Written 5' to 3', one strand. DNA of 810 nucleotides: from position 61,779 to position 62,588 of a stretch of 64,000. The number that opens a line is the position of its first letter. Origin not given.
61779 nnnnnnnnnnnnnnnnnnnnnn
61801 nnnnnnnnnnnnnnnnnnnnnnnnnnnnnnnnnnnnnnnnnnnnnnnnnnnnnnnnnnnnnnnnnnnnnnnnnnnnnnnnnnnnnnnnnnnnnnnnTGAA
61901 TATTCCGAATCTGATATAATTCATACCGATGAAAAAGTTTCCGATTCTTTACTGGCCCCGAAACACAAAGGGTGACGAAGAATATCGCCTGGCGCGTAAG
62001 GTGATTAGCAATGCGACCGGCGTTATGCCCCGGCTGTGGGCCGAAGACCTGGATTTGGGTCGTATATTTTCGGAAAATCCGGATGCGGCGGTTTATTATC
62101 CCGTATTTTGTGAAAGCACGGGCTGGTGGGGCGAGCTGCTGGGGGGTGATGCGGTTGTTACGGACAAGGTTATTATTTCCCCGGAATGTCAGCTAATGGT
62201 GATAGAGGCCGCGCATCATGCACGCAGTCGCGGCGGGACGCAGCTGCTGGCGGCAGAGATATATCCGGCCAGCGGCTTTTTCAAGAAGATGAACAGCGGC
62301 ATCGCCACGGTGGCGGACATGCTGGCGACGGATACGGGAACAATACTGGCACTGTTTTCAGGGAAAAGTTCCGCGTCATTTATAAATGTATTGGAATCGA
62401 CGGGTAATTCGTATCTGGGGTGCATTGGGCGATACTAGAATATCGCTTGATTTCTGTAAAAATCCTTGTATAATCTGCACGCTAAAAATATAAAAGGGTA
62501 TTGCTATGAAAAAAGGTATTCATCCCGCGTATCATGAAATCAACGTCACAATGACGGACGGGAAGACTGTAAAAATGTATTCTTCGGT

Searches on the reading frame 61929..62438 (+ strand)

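Call 19: search_protein_families(library=pfam, proteins=[window:61929-62438:+], max_evalue=5)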
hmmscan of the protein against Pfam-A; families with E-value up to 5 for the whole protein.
window:61929-62438:+ (169 aa): 1 family
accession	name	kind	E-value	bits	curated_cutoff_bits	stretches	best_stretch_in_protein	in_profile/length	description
PF06545.17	AllG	-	0.17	11.9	27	1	96-150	99-153/215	Oxamate carbamoyltransferase subunit AllG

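Call 80: search_protein_families(library=ncbifam, proteins=[window:61929-62435:+], max_evalue=1)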
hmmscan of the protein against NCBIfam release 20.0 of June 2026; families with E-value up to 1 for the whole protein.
window:61929-62435:+ (169 aa): 1 family
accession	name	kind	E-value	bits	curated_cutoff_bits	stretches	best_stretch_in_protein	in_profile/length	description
NF005442.0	PRK07028.1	equivalog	0.053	12.1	593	1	103-162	36-95/430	bifunctional hexulose-6-phosphate synthase/ribonuclease regulator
